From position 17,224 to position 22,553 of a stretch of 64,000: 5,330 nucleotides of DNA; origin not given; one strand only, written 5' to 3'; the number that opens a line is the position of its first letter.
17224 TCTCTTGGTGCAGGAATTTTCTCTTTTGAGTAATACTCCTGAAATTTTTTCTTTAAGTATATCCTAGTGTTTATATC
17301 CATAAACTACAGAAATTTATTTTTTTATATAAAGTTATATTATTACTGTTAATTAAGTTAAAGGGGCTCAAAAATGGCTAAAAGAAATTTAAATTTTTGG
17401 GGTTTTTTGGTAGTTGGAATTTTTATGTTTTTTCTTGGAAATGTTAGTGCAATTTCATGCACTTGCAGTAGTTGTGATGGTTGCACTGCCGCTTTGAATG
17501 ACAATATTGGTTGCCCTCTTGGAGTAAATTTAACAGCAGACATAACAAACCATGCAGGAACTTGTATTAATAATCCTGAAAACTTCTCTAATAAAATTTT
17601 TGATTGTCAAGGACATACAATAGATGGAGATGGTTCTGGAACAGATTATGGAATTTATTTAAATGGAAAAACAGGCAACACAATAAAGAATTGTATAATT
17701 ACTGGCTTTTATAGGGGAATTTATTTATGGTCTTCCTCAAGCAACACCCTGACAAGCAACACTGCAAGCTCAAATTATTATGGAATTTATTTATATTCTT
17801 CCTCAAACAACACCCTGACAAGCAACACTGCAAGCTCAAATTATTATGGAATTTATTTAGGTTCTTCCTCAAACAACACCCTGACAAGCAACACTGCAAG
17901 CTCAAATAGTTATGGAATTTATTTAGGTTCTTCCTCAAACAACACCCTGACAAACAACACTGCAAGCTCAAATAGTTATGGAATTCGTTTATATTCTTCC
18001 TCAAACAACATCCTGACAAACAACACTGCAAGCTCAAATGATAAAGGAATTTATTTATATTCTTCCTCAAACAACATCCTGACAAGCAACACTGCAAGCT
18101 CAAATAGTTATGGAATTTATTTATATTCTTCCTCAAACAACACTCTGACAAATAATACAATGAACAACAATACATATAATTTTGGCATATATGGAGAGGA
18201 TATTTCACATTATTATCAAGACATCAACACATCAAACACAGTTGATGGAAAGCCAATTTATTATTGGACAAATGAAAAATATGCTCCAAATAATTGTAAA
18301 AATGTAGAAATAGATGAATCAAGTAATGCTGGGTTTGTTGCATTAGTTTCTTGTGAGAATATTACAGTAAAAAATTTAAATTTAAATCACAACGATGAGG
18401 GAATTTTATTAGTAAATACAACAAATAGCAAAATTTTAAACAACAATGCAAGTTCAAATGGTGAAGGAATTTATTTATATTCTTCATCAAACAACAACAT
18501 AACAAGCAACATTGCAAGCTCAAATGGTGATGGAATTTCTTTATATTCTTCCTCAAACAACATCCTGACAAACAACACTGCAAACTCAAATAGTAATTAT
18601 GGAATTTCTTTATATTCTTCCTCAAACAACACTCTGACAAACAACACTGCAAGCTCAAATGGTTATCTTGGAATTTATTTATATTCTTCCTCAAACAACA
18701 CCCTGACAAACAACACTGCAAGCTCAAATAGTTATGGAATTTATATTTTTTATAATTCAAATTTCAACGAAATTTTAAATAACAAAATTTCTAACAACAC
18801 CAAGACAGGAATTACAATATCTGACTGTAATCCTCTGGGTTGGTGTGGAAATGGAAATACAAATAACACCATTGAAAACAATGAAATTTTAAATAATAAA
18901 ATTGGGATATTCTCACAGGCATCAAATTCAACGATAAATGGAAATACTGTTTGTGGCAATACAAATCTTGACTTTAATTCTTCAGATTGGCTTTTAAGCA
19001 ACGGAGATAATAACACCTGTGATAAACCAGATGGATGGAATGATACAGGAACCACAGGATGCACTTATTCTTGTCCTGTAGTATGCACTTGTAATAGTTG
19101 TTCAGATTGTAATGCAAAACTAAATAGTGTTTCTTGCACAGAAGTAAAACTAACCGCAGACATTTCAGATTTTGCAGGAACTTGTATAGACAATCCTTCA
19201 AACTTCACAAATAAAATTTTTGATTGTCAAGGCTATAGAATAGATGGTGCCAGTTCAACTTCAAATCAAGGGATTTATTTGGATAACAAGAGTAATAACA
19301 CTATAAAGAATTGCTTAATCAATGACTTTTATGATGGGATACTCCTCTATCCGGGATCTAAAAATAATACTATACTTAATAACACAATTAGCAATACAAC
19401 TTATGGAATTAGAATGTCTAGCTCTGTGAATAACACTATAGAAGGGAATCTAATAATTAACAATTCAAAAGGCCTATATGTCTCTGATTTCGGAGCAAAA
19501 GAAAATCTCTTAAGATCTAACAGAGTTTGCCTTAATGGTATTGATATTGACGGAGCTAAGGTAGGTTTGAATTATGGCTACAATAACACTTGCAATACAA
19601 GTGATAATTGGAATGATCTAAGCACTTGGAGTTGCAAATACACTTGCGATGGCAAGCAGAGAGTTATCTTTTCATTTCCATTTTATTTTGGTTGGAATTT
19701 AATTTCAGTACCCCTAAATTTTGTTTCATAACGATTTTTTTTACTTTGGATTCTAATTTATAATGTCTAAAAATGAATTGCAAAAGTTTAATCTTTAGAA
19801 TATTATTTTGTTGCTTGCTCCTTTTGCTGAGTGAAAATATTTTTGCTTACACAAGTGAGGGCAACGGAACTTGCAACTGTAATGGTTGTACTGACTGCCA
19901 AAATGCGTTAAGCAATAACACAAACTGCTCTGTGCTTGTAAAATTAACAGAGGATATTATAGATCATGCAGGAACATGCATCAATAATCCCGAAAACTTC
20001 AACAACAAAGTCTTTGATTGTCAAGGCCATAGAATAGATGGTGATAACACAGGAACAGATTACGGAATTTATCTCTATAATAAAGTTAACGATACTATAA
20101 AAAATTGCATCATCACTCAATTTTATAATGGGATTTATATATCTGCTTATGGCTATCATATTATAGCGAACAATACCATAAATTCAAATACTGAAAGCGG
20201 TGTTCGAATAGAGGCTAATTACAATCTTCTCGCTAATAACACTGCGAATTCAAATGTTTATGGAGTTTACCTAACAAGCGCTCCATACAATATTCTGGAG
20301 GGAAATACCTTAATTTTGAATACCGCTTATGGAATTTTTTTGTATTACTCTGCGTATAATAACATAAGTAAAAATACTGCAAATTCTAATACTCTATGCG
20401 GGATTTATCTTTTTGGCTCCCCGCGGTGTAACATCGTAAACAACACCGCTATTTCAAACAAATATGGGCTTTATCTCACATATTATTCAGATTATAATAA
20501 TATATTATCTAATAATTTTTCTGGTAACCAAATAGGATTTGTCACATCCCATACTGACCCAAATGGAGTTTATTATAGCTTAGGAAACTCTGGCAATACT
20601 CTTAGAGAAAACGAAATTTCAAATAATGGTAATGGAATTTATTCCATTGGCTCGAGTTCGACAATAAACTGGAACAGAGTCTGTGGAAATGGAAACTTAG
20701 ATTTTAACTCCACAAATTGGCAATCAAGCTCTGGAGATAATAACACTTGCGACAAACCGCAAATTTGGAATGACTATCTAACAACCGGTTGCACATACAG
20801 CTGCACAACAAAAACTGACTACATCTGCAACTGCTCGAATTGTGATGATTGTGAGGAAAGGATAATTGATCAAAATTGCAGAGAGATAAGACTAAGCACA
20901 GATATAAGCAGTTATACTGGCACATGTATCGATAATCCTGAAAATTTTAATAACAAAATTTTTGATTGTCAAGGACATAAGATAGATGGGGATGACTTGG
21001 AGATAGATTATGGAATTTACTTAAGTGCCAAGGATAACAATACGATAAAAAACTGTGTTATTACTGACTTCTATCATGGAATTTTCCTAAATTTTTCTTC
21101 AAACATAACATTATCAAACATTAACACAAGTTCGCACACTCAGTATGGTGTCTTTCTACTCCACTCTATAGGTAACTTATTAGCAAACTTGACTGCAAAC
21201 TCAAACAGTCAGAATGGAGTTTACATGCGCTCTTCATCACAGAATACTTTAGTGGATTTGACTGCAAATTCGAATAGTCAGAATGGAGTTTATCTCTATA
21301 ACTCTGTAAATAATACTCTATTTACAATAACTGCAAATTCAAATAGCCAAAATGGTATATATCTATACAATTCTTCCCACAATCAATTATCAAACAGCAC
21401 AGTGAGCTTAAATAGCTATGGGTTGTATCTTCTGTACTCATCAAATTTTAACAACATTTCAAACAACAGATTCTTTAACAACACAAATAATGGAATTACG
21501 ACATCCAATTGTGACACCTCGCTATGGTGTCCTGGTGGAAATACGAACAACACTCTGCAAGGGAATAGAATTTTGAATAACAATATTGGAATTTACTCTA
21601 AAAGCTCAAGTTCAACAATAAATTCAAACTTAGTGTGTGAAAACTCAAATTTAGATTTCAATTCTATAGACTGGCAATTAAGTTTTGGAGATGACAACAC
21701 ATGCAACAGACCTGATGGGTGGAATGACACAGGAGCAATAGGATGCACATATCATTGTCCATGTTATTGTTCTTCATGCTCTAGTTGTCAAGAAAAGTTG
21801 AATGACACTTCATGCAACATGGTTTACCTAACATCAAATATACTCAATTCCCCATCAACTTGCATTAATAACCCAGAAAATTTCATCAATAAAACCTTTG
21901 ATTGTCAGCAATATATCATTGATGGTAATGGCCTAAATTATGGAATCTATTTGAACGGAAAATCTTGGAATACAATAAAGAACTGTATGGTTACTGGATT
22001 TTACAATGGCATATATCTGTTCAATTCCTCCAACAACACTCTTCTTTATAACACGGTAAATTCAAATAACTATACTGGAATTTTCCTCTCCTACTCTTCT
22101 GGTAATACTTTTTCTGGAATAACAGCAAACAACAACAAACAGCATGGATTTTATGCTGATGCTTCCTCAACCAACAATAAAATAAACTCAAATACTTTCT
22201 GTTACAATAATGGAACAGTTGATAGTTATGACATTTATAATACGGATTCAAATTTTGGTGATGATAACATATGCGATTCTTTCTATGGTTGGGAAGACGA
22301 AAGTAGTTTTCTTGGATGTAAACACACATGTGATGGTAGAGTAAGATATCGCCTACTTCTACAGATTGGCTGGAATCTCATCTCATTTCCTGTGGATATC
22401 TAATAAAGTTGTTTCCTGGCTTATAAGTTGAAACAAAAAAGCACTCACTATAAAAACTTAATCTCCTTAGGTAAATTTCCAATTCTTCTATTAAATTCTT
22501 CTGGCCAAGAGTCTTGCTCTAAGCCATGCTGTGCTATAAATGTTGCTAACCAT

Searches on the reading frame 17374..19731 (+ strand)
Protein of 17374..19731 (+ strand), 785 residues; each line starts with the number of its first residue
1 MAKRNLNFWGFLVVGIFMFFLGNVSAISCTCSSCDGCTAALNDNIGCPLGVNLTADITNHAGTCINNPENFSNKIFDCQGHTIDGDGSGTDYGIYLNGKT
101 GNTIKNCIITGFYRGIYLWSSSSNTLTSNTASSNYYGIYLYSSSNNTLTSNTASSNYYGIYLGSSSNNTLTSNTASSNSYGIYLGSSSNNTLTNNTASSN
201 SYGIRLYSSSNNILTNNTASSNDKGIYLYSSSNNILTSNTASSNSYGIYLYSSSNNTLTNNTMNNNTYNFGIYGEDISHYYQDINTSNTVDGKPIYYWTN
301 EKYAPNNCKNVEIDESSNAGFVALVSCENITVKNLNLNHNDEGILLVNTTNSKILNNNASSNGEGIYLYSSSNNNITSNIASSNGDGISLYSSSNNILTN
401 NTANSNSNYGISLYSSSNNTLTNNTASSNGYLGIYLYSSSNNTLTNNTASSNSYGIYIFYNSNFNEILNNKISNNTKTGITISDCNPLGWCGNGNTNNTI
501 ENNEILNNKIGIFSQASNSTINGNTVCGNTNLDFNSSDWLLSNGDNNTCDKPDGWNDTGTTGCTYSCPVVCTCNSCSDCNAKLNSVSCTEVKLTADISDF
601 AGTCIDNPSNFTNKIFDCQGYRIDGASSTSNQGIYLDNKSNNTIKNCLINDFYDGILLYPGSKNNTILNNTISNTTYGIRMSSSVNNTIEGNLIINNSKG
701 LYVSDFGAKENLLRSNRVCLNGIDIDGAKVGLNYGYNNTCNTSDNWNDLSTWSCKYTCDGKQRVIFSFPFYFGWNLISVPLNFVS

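Call 82: search_protein_families(library=pfam, proteins=[window:17374-19731:+], max_evalue=0.001)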
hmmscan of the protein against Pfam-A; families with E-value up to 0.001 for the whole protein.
window:17374-19731:+ (785 aa): 3 families
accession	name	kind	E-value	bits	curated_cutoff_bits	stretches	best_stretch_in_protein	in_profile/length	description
PF05048.19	NosD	-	3.2e-81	272.3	23.6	4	323-477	20-174/212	Periplasmic copper-binding protein (NosD)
PF13229.12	Beta_helix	-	1.7e-74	249.2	25.9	5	158-272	24-142/158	Right handed beta helix region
PF12708.12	Pect-lyase_RHGA_epim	-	3.7e-08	33.9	27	1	622-700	135-211/213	Rhamnogalacturonase A/epimerase, pectate lyase-like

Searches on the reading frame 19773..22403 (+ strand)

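Call 82: search_protein_families(library=pfam, proteins=[window:19773-22403:+], max_evalue=0.001)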
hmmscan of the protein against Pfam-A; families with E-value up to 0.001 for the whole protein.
window:19773-22403:+ (876 aa): 2 families
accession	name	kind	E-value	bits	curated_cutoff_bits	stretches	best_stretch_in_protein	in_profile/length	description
PF05048.19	NosD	-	1.3e-56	191.9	23.6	4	404-579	5-181/212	Periplasmic copper-binding protein (NosD)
PF13229.12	Beta_helix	-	8.6e-52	175.4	25.9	4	97-249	1-158/158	Right handed beta helix region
